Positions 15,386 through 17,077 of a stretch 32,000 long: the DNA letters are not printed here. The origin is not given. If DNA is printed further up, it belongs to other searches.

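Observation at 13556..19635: Sigma-54/GAF-controlled UbiD - OFA-type MFS - UbiX - LpdD-like operon: candidate inducible prFMN decarboxylase coupled to substrate/product exchange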

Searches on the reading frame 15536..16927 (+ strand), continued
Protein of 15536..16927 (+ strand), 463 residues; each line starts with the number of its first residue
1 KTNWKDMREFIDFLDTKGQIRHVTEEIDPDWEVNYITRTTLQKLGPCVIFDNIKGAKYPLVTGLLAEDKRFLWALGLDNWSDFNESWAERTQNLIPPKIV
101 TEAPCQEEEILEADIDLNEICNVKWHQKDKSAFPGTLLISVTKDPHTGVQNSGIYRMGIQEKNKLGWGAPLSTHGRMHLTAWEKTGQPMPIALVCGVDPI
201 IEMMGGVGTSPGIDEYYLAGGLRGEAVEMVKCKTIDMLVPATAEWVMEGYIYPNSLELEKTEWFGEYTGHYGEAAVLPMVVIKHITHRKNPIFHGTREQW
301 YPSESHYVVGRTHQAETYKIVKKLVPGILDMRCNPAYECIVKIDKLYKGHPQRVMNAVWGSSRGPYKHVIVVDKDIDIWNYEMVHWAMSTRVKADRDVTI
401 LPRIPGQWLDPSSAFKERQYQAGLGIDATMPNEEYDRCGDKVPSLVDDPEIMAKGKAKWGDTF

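Call 21: find_encoding_contigs(protein=P0063, flank=8000, max_places=2)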
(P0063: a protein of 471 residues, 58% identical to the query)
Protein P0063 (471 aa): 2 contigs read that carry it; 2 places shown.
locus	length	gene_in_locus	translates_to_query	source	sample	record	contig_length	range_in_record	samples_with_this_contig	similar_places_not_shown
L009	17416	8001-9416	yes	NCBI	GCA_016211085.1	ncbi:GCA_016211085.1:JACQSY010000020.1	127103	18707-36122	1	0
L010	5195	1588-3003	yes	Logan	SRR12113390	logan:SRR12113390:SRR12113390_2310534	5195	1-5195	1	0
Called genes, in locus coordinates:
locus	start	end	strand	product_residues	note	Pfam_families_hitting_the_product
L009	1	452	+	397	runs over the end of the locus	PF03054:tRNA_Me_trans, PF20259:tRNA_Me_trans_M, PF20258:tRNA_Me_trans_C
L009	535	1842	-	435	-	PF02133:Transp_cyt_pur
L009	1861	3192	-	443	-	PF00501:AMP-binding (weak), PF14535:AMP-binding_C_2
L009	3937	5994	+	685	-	PF05378:Hydant_A_N, PF01968:Hydantoinase_A, PF19278:Hydant_A_C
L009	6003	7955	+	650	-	PF02538:Hydantoinase_B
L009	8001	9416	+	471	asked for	PF20695:UbiD_N, PF01977:UbiD, PF20696:UbiD_C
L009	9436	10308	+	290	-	PF00941:FAD_binding_5, PF03450:CO_deh_flav_C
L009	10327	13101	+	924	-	PF01799:Fer2_2, PF01315:Ald_Xan_dh_C, PF02738:MoCoBD_1, PF20256:MoCoBD_2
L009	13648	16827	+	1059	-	PF13620:CarboxypepD_reg, PF07715:Plug (weak), PF25183:OMP_b-brl_4, PF00593:TonB_dep_Rec_b-barrel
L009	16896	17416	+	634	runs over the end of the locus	PF07969:Amidohydro_3, PF01979:Amidohydro_1 (weak)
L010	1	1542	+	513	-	?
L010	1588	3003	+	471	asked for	PF20695:UbiD_N, PF01977:UbiD, PF20696:UbiD_C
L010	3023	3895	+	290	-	PF00941:FAD_binding_5, PF03450:CO_deh_flav_C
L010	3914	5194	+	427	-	?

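Call 22: find_encoding_contigs(protein=P0003, flank=8000, max_places=2)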
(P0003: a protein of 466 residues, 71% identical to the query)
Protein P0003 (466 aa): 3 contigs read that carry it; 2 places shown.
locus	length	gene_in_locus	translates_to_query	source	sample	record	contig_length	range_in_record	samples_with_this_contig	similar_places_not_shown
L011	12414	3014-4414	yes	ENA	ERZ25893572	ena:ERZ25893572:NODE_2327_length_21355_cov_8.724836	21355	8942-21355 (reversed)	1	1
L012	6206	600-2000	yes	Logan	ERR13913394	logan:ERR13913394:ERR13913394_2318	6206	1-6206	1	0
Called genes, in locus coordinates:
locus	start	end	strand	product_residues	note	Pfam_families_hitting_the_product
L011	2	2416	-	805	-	?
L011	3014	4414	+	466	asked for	PF20695:UbiD_N, PF01977:UbiD, PF20696:UbiD_C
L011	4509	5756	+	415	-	PF07690:MFS_1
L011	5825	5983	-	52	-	-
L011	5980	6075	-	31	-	-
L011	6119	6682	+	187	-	PF02441:Flavoprotein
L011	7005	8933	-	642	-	PF00724:Oxidored_FMN, PF13450:NAD_binding_8 (faint), PF01262:AlaDh_PNT_C (faint), PF00890:FAD_binding_2 (faint), PF07992:Pyr_redox_2, PF12831:FAD_oxidored (weak), PF13738:Pyr_redox_3 (weak), PF00070:Pyr_redox, +4 more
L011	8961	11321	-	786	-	PF00941:FAD_binding_5, PF14691:Fer4_20, PF00890:FAD_binding_2 (weak), PF07992:Pyr_redox_2, PF13450:NAD_binding_8, PF13738:Pyr_redox_3, PF00941:FAD_binding_5 (weak), PF03450:CO_deh_flav_C, +3 more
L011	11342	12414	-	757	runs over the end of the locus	PF01315:Ald_Xan_dh_C, PF02738:MoCoBD_1, PF20256:MoCoBD_2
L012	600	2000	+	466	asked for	PF20695:UbiD_N, PF01977:UbiD, PF20696:UbiD_C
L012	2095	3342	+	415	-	PF07690:MFS_1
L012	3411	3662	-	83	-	-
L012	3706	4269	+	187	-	PF02441:Flavoprotein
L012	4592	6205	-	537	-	?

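Call 23: find_encoding_contigs(protein=P0007, flank=8000, max_places=2)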
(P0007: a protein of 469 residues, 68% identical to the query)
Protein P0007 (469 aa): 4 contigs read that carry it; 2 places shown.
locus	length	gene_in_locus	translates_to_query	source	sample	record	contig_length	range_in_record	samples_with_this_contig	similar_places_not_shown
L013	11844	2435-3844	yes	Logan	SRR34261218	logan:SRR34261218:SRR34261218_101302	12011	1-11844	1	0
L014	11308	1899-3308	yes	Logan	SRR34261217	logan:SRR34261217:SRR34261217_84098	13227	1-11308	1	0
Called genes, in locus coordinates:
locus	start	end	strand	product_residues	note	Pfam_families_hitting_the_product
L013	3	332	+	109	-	?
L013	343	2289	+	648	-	PF02538:Hydantoinase_B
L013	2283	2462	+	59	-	-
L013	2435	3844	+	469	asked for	PF20695:UbiD_N, PF01977:UbiD, PF20696:UbiD_C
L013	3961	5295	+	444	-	PF14535:AMP-binding_C_2 (weak)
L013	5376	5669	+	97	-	-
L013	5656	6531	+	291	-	PF00941:FAD_binding_5, PF03450:CO_deh_flav_C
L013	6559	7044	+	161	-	PF00111:Fer2, PF13085:Fer2_3 (faint), PF01799:Fer2_2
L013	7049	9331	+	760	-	PF01315:Ald_Xan_dh_C, PF02738:MoCoBD_1, PF20256:MoCoBD_2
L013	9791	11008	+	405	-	PF13433:Peripla_BP_5, PF13458:Peripla_BP_6, PF01094:ANF_receptor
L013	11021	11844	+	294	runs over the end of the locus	PF02653:BPD_transp_2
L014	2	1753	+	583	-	?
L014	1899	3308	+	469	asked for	PF20695:UbiD_N, PF01977:UbiD, PF20696:UbiD_C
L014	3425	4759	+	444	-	PF14535:AMP-binding_C_2 (weak)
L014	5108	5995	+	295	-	PF00941:FAD_binding_5, PF03450:CO_deh_flav_C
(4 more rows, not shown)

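Call 24: find_encoding_contigs(protein=P0081, flank=8000, max_places=2)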
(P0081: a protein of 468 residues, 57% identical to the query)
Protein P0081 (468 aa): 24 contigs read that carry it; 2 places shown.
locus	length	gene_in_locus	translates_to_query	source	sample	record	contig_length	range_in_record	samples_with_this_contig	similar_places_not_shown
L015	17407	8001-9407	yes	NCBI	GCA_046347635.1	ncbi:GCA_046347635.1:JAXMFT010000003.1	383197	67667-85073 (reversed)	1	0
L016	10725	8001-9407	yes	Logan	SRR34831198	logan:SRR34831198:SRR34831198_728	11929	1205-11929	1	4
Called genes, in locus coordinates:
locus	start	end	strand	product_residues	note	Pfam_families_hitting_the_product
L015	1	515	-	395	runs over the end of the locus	PF13433:Peripla_BP_5, PF13458:Peripla_BP_6, PF01094:ANF_receptor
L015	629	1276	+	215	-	PF00440:TetR_N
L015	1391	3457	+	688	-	PF05378:Hydant_A_N, PF01968:Hydantoinase_A, PF19278:Hydant_A_C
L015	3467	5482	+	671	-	PF02538:Hydantoinase_B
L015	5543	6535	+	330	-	PF03401:TctC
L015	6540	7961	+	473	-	PF20695:UbiD_N (faint), PF01977:UbiD, PF20696:UbiD_C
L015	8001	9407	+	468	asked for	PF20695:UbiD_N, PF01977:UbiD, PF20696:UbiD_C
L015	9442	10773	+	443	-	PF00941:FAD_binding_5, PF03450:CO_deh_flav_C (weak), PF00111:Fer2, PF13085:Fer2_3 (weak), PF01799:Fer2_2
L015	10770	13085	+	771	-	PF01315:Ald_Xan_dh_C, PF02738:MoCoBD_1, PF20256:MoCoBD_2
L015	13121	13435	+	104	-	PF09084:NMT1 (weak)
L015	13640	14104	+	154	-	PF09084:NMT1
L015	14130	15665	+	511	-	PF00501:AMP-binding, PF13193:AMP-binding_C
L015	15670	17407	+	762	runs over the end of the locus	PF01315:Ald_Xan_dh_C, PF02738:MoCoBD_1, PF20256:MoCoBD_2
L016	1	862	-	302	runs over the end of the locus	PF02653:BPD_transp_2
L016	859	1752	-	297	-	PF02653:BPD_transp_2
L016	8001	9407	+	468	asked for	PF20695:UbiD_N, PF01977:UbiD, PF20696:UbiD_C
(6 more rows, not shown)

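Call 25: find_encoding_contigs(protein=P0102, flank=8000, max_places=2)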
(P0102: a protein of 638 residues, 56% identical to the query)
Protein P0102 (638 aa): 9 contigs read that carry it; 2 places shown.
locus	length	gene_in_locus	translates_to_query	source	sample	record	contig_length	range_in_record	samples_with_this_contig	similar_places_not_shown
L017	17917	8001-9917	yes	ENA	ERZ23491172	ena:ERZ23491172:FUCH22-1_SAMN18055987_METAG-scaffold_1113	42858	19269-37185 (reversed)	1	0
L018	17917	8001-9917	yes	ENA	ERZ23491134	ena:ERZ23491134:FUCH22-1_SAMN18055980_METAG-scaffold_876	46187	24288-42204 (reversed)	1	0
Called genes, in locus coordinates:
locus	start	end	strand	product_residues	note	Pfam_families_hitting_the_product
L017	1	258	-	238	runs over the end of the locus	PF00005:ABC_tran, PF13304:AAA_21 (weak)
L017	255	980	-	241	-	PF00005:ABC_tran, PF12399:BCA_ABC_TP_C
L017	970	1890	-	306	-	PF02653:BPD_transp_2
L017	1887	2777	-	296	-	PF02653:BPD_transp_2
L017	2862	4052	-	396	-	PF13433:Peripla_BP_5, PF13458:Peripla_BP_6, PF01094:ANF_receptor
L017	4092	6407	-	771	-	PF01315:Ald_Xan_dh_C, PF02738:MoCoBD_1, PF20256:MoCoBD_2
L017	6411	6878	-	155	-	PF00111:Fer2 (weak), PF13085:Fer2_3 (weak), PF01799:Fer2_2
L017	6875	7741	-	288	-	PF00941:FAD_binding_5, PF03450:CO_deh_flav_C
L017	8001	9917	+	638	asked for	PF06240:COXG, PF10604:Polyketide_cyc2 (weak), PF20695:UbiD_N, PF01977:UbiD, PF20696:UbiD_C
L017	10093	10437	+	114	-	-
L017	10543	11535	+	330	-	PF01073:3Beta_HSD, PF01370:Epimerase, PF02719:Polysacc_synt_2, PF04321:RmlD_sub_bind, PF13460:NAD_binding_10 (weak), PF16363:GDP_Man_Dehyd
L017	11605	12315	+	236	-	PF00596:Aldolase_II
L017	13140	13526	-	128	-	PF12973:Cupin_7 (weak)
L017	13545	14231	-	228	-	PF11010:DUF2848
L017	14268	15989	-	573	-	PF02129:Peptidase_S15, PF00326:Peptidase_S9 (weak), PF08530:PepX_C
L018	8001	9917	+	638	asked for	PF06240:COXG, PF10604:Polyketide_cyc2 (weak), PF20695:UbiD_N, PF01977:UbiD, PF20696:UbiD_C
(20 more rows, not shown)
